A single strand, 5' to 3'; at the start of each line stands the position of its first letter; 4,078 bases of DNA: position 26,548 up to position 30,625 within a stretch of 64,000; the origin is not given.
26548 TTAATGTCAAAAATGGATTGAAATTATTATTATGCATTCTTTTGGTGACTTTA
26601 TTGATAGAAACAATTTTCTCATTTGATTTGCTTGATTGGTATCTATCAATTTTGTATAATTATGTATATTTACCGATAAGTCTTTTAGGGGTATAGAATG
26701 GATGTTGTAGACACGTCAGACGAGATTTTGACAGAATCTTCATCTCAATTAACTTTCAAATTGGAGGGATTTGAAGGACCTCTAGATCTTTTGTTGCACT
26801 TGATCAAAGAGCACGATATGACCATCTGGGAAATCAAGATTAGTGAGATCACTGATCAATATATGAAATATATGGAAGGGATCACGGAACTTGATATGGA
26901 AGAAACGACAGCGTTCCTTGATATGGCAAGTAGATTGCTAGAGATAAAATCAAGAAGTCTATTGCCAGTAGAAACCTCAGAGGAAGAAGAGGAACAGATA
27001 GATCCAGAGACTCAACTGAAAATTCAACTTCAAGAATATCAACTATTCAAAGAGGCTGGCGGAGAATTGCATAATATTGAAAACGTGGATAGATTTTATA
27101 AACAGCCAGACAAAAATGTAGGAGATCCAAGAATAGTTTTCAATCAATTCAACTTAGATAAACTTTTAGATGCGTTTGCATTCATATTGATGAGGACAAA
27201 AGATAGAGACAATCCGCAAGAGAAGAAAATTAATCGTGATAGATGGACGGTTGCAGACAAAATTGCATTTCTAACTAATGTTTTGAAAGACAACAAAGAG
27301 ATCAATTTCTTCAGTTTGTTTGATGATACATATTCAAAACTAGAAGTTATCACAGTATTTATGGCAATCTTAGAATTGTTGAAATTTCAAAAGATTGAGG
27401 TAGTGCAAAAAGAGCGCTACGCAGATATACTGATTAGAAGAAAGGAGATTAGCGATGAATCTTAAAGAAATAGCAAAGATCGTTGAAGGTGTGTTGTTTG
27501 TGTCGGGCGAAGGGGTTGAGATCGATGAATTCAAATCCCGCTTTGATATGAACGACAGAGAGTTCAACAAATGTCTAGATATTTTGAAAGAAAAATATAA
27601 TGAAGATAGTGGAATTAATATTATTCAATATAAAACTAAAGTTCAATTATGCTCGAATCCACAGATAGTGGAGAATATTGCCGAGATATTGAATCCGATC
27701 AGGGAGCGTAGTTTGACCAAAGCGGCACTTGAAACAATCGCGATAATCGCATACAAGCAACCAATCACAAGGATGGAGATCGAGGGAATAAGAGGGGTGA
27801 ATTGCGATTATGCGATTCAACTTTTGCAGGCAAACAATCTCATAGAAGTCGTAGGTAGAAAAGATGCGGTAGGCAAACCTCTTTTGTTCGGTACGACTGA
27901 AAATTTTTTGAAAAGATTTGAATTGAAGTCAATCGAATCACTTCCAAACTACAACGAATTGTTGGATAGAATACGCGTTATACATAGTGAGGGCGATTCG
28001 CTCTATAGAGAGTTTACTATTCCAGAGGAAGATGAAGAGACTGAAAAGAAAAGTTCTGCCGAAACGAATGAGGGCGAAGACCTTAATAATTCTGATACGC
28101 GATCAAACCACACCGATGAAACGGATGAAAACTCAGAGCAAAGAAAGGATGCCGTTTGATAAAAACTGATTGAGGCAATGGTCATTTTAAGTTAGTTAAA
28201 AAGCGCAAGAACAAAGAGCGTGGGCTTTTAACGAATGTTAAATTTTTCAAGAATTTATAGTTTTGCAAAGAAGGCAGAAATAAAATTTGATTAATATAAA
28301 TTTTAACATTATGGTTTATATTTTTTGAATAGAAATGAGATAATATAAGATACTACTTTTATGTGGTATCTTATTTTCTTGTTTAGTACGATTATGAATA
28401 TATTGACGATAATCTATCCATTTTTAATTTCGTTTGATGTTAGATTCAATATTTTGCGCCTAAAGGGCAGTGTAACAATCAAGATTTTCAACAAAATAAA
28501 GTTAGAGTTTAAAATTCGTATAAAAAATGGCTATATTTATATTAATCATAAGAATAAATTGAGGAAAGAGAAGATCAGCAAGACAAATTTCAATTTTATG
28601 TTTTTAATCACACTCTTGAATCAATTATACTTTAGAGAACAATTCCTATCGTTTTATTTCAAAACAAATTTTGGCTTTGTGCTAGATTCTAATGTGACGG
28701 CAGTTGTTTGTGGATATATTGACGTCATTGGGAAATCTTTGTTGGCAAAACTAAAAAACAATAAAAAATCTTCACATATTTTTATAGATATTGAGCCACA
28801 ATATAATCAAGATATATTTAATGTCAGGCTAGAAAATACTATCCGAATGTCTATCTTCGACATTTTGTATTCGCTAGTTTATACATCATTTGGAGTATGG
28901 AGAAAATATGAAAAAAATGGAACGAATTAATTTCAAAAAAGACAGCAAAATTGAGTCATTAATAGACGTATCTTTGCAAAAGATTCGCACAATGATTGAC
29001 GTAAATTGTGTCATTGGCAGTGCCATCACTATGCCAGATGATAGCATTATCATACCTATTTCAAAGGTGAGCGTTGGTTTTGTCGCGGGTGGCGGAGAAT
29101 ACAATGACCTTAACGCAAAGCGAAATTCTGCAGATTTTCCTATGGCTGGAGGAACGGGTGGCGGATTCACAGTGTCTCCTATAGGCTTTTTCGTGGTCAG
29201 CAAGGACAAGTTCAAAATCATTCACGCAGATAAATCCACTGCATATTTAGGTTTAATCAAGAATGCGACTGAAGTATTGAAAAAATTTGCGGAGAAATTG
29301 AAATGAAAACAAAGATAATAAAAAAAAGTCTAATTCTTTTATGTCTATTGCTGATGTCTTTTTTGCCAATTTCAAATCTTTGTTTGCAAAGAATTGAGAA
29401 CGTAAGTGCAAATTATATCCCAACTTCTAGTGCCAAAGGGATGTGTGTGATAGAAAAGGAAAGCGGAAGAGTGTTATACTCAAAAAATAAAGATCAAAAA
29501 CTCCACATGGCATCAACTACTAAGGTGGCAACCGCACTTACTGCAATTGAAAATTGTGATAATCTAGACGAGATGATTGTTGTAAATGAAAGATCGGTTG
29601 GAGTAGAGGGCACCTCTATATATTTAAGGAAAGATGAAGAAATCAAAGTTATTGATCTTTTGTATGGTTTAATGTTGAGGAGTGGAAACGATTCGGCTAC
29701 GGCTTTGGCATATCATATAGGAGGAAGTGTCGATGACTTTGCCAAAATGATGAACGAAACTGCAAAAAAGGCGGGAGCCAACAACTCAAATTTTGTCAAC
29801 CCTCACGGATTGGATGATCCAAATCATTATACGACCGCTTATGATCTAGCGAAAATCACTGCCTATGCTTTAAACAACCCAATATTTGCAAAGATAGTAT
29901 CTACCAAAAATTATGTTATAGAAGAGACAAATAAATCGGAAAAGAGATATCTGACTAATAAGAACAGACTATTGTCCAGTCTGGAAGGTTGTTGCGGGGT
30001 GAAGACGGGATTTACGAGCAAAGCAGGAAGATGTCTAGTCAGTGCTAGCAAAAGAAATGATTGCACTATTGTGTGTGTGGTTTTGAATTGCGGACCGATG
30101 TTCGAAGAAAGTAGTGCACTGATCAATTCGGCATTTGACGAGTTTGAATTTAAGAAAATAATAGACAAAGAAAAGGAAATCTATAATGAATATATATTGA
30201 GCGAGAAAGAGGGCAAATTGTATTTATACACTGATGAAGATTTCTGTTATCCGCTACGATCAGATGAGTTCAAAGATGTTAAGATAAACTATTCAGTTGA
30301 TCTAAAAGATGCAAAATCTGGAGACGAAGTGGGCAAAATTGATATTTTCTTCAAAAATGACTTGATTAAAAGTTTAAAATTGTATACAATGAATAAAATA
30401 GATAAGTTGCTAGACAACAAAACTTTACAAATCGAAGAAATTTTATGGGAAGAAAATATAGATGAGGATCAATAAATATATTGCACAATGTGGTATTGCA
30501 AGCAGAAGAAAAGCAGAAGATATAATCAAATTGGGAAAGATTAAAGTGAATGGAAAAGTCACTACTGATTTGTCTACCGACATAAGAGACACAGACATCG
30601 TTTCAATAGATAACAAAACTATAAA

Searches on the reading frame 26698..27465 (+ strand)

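Call 45: search_protein_families(library=ncbifam, proteins=[window:26698-27465:+], max_evalue=0.00001)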
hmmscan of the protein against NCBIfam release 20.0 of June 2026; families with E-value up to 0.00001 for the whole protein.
window:26698-27465:+ (255 aa): 5 families
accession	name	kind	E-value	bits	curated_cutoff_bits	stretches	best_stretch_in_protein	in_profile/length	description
NF000994.0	PRK00104.1-3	equivalog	4.2e-49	167.4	234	1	17-251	3-243/246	segregation/condensation protein A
NF000995.0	PRK00104.1-4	equivalog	6.7e-48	163.2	315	1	17-251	4-248/251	segregation/condensation protein A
NF000993.0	PRK00104.1-2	equivalog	2.1e-46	158.5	268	1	20-251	3-235/237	segregation/condensation protein A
NF000992.0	PRK00104.1-1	equivalog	8.6e-30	104.1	417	1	17-247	2-241/247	segregation/condensation protein A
NF001751.0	PRK00478.1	equivalog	6.9e-14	51.6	436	1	16-244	159-408/505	segregation/condensation protein A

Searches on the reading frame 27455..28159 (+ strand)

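Call 45: search_protein_families(library=ncbifam, proteins=[window:27455-28159:+], max_evalue=0.00001)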
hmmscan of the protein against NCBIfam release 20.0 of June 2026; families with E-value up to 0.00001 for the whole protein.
window:27455-28159:+ (234 aa): 2 families
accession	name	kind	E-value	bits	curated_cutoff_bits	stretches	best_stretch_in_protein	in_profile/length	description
TIGR00281.1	TIGR00281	equivalog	4.3e-35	121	89.2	1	6-168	2-166/186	SMC-Scp complex subunit ScpB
NF001106.1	PRK00135.2-1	exception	2.7e-31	108.8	300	1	3-168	199-367/377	SMC-Scp complex subunit ScpB, long form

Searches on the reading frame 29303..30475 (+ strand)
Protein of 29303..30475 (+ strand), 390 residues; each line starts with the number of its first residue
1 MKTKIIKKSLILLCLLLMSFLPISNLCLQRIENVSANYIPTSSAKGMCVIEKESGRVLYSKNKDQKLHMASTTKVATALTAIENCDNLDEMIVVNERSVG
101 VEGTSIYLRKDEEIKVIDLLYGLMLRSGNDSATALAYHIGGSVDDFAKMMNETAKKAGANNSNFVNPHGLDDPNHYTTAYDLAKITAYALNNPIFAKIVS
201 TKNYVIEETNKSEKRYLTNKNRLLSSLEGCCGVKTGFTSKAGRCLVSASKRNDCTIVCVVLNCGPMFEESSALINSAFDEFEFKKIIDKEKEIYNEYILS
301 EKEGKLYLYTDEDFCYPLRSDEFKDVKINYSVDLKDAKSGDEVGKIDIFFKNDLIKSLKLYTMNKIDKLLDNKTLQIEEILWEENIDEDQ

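Call 45: search_protein_families(library=ncbifam, proteins=[window:29303-30475:+], max_evalue=0.00001)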
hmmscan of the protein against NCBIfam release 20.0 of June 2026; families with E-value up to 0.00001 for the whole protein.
window:29303-30475:+ (390 aa): 7 families
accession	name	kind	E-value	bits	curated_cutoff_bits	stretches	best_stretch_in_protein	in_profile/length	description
NF008489.0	PRK11397.1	equivalog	5.6e-37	127.4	610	1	27-368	19-374/389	serine-type D-Ala-D-Ala carboxypeptidase DacD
NF000471.1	vanY_of_D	exception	3.6e-34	118.5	625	1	44-262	99-334/354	transpeptidase-like D-Ala-D-Ala carboxypeptidase VanY-D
NF007445.0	PRK10001.1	equivalog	1.1e-30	106.7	765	1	38-367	33-375/400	serine-type D-Ala-D-Ala carboxypeptidase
NF008668.0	PRK11669.1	equivalog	6.4e-30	104.3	294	1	7-262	6-262/316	D-alanyl-D-alanine endopeptidase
NF008059.0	PRK10793.1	equivalog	2e-28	99.2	694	1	8-365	11-380/403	D-alanyl-D-alanine carboxypeptidase DacA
NF038273.1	strep_PBP3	exception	5.3e-26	91.6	490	1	27-346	13-363/407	D-alanyl-D-alanine carboxypeptidase PBP3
NF038258.2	PBP4_Staph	exception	1.5e-22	80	500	1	30-291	31-316/366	penicillin-binding protein PBP4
